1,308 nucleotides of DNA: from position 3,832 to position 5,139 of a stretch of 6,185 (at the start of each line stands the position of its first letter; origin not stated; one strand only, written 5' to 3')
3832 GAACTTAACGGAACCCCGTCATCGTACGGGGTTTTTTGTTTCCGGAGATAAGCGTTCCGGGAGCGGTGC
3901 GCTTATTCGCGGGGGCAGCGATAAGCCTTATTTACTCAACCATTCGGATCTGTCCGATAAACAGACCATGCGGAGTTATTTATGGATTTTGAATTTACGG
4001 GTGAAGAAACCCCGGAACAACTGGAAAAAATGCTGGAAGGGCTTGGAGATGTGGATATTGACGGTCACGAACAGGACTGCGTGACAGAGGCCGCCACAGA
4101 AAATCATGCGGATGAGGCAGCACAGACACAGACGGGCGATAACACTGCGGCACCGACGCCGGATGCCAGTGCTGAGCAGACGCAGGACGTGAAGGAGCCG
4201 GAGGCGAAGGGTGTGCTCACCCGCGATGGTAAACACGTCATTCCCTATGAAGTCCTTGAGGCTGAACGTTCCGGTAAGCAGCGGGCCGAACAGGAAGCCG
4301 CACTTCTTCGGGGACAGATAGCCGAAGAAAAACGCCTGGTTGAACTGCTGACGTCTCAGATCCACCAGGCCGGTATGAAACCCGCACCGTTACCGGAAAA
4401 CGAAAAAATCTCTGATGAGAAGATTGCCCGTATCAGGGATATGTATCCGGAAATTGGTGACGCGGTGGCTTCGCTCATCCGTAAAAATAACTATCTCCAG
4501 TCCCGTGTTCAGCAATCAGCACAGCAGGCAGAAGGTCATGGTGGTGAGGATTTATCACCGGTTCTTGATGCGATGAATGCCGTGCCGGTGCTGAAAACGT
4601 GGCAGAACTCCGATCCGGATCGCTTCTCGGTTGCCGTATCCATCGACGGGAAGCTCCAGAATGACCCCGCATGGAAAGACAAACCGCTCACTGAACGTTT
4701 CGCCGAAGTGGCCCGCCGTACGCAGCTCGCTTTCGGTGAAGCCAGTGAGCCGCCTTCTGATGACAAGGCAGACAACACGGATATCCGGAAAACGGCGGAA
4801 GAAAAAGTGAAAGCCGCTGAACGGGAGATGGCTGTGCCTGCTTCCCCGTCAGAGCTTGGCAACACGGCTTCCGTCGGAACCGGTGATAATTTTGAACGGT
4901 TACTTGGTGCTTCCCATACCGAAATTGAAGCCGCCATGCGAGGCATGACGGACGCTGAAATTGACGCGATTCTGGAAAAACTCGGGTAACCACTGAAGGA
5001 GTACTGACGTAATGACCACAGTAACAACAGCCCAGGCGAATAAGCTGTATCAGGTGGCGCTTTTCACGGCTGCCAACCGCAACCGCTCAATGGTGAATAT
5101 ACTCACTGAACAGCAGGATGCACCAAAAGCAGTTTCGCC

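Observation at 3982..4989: Scaffold candidate with a strongly acidic, probably disordered N-terminal domain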

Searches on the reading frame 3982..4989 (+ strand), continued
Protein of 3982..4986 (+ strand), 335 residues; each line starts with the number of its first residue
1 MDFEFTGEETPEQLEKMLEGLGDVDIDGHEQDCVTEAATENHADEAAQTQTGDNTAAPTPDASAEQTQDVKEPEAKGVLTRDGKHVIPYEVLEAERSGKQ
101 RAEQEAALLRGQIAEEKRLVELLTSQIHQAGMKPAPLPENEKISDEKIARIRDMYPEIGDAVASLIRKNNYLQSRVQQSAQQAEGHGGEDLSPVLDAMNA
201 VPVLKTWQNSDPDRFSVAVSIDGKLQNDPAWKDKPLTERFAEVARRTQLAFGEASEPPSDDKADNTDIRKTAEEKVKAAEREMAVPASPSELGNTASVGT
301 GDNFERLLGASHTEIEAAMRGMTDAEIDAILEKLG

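Call 77: fold_search(model_id=the predicted structure, library=viral)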
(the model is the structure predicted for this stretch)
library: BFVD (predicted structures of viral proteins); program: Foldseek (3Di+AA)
matches with E <= 10: 204; with E <= 0.001: 3
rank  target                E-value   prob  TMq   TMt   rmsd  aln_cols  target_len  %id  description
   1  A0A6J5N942            1.9e-14  1.00  0.20  0.20  19.6       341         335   26  Uncharacterized protein [uncultured Caudovirales phage]
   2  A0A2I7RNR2            3.8e-11  1.00  0.22  0.20  29.2       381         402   23  (no name in the UniProt tables at hand)
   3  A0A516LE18            1.8e-04  0.95  0.14  0.15  29.7       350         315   12  (no name in the UniProt tables at hand)
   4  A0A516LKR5            3.8e-03  0.77  0.14  0.15  29.5       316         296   13  (no name in the UniProt tables at hand)
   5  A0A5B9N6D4            5.4e-03  0.69  0.14  0.14  29.8       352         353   14  Scaffolding protein [Aeromonas phage 4_4572]
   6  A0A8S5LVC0            6.8e-03  0.85  0.19  0.19  29.8       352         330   14  Scaffolding protein [Podoviridae sp. ctc5632]
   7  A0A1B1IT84            1.7e-02  0.38  0.14  0.14  26.5       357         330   15  (no name in the UniProt tables at hand)
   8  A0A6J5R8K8            2.1e-02  0.57  0.12  0.12  34.6       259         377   16  Uncharacterized protein [uncultured Caudovirales phage]
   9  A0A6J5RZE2            2.2e-02  0.54  0.16  0.18  26.7       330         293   16  Uncharacterized protein [uncultured Caudovirales phage]
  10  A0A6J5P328            2.5e-02  0.51  0.15  0.14  32.4       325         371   15  Uncharacterized protein [uncultured Caudovirales phage]
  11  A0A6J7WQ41            6.3e-02  0.47  0.15  0.16  27.8       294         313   16  Uncharacterized protein [uncultured Caudovirales phage]
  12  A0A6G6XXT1            6.3e-02  0.30  0.17  0.15  34.2       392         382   12  Non-structural protein NSP1-like [Ochrobactrum phage vB_OspP_OH]
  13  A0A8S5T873            7.5e-02  0.30  0.16  0.18  25.8       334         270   12  Uncharacterized protein [Podoviridae sp. ctU557]
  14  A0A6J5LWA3            9.4e-02  0.12  0.11  0.10  33.2       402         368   14  Uncharacterized protein [uncultured Caudovirales phage]
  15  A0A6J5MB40            1.6e-01  0.21  0.12  0.18  39.7       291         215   17  Scaffolding protein [uncultured Caudovirales phage]
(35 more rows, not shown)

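Call 80: search_solved_structures(query=A2, max_evalue=10)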
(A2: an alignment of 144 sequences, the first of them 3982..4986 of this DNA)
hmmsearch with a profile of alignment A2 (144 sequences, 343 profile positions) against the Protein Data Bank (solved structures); distinct sequences matched with E-value up to 10: 34.
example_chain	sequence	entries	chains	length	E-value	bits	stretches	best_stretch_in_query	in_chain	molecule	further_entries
8qae_A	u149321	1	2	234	0.001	22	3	115-188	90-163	sc-apCC-6-SLLA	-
9hcg_q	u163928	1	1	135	0.012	18.5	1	134-229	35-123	Large ribosomal subunit protein mL64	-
8a3k_UNK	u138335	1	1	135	0.14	15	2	119-187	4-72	sc-apCC-4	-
5gw0_A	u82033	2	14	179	0.21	14.4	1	97-149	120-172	Sorting nexin-16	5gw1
2osz_A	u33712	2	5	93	0.25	14.2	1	123-189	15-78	Nucleoporin p58/p45 | Nucleoporin Nup58/Nup45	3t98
27ag_A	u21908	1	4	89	0.25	14.2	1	107-182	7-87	De novo designed miniprotein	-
1qsd_A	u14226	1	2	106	0.31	13.8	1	121-214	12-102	PROTEIN (BETA-TUBULIN BINDING POST-CHAPERONIN COFACTOR)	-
5j0h_A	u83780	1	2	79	0.37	13.6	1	110-170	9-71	Design construct 2L6HC3_13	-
5j0i_A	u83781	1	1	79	0.42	13.4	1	110-171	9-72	Designed protein 2L6HC3_12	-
5vgz_E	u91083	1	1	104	0.44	13.4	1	117-163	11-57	26S proteasome regulatory subunit 10B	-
4zry_B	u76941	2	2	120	0.49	13.2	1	100-169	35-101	Keratin, type II cytoskeletal 1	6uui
4jq5_A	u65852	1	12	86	0.63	12.8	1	123-188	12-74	Nucleoporin p58/p45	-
4jo9_B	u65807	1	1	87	0.65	12.8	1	123-188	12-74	Nucleoporin p58/p45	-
4jo7_E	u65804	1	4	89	0.7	12.7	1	123-188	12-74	Nucleoporin p58/p45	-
9kns_A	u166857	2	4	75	0.81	12.5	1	113-176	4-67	Protein Hook homolog 3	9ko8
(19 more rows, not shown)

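Call 85: predict_structure(alignment_id=A2)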
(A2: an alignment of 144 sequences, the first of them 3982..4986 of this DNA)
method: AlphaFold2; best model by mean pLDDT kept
length: 335 residues; sequences in the alignment: 144
mean_pLDDT: 78.2   pTM: 0.47
mean pLDDT of the five models: 78.2, 77.7, 77.1, 76.8, 76.1
residues with pLDDT >= 90: 127; 70-90: 109; 50-70: 55; < 50: 44
segments of 3 or more residues with pLDDT < 50: 32-34, 36-49, 51-54, 186-188, 294-299
pLDDT, mean of each block of 10 residues (from residue 1): 71 83 60 47 46 50 51 78 86 87 92 93 91 80 88 94 90 84 56 87 96 94 96 96 95 70 61 81 61 48 81 92 91 86
secondary structure, 60 per line:
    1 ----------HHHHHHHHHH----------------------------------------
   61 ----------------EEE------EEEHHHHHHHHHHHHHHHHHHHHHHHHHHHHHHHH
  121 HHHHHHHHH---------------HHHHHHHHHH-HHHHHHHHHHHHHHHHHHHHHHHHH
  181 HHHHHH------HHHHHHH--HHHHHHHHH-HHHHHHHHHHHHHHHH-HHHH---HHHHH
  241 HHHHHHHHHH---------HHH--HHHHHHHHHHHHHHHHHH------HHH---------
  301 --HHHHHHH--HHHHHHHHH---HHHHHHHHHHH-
elements in order: H11-20 E77-79 E86-88 H89-129 H145-154 H156-186 H193-199 H202-210 H212-227 H229-232 H236-250 H265-282 H303-309 H312-320 H324-334

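Call 87: profile_search(alignment_id=A2)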
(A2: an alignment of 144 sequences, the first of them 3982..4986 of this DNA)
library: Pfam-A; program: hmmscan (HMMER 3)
A. the first sequence (335 residues): domains with independent E <= 10: 4; with E <= 0.001: 0
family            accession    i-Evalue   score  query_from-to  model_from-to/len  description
TelK_muzzle       PF20849.2       0.028    14.9     139-180        60-106/118  Protelomerase, muzzle domain
DUF7868           PF25271.1        0.18    12.2     176-227        93-144/158  Domain of unknown function (DUF7868)
Sfi1_C            PF10638.14       0.34    12.1     136-183        19-66/103  Spindle body associated protein C-terminus
DUF6444           PF20042.4         0.6    11.2     231-280        22-74/85  Family of unknown function (DUF6444)
B. every sequence of the alignment scanned on its own (144 sequences): families by number of members that match
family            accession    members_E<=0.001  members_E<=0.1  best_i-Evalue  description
Trypan_PARP       PF05887.16                 2               2        8.7e-07  Procyclic acidic repetitive protein (PARP)
Ddi2_HDD          PF24669.2                  1               2        6.3e-04  Ddi2 HDD domain
DUF1484           PF07363.16                 1               1        4.7e-04  Protein of unknown function (DUF1484)
Histone_HNS_N     PF22470.1                  0               9        2.9e-03  H-NS histone-like proteins, N-terminal domain
HR1               PF02185.22                 0               5        2.7e-02  Hr1 repeat
Mis12             PF05859.17                 0               4        1.3e-03  Mis12 protein
ANG-1             PF25443.1                  0               3        1.2e-02  ANG-1-like domain
GAS               PF13851.11                 0               3        1.3e-02  Growth-arrest specific micro-tubule binding
Rootletin         PF15035.11                 0               2        8.0e-03  Ciliary rootlet component, centrosome cohesion
Laminin_II        PF06009.19                 0               2        8.6e-03  Laminin Domain II
BLOC1_2           PF10046.14                 0               2        1.4e-02  Biogenesis of lysosome-related organelles complex-1 subunit 2
EzrA              PF06160.17                 0               2        1.9e-02  Septation ring formation regulator, EzrA
ADIP              PF11559.13                 0               2        3.0e-02  Afadin- and alpha -actinin-Binding
OmpH              PF03938.19                 0               2        4.0e-02  Outer membrane protein (OmpH-like)
DUF1843           PF08898.15                 0               2        4.1e-02  Domain of unknown function (DUF1843)
UPF0242           PF06785.16                 0               2        4.7e-02  Uncharacterised protein family (UPF0242) N-terminus
Nuf2_DHR10-like   PF18595.6                  0               2        7.3e-02  Nuf2, DHR10-like domain
DUF2015           PF09435.16                 0               2        8.0e-02  Fungal protein of unknown function (DUF2015)
HIP1_clath_bdg    PF16515.11                 0               1        1.4e-03  Clathrin-binding domain of Huntingtin-interacting protein 1
Cob_adeno_trans   PF01923.23                 0               1        1.5e-03  Cobalamin adenosyltransferase

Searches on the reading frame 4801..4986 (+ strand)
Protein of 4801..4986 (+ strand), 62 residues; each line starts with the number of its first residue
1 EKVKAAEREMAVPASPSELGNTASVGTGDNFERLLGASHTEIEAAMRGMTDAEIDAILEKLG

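Call 61: search_solved_structures(query=window:4801-4986:+, max_evalue=10)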
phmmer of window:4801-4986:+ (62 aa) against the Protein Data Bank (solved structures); distinct sequences matched with E-value up to 10: 2.
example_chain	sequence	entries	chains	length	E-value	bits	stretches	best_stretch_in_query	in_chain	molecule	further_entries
6e9r_B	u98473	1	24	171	0.14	16.1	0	38-59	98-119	DHF46 filament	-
9mg8_A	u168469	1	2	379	4.8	11.4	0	4-56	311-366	b-iTHR-110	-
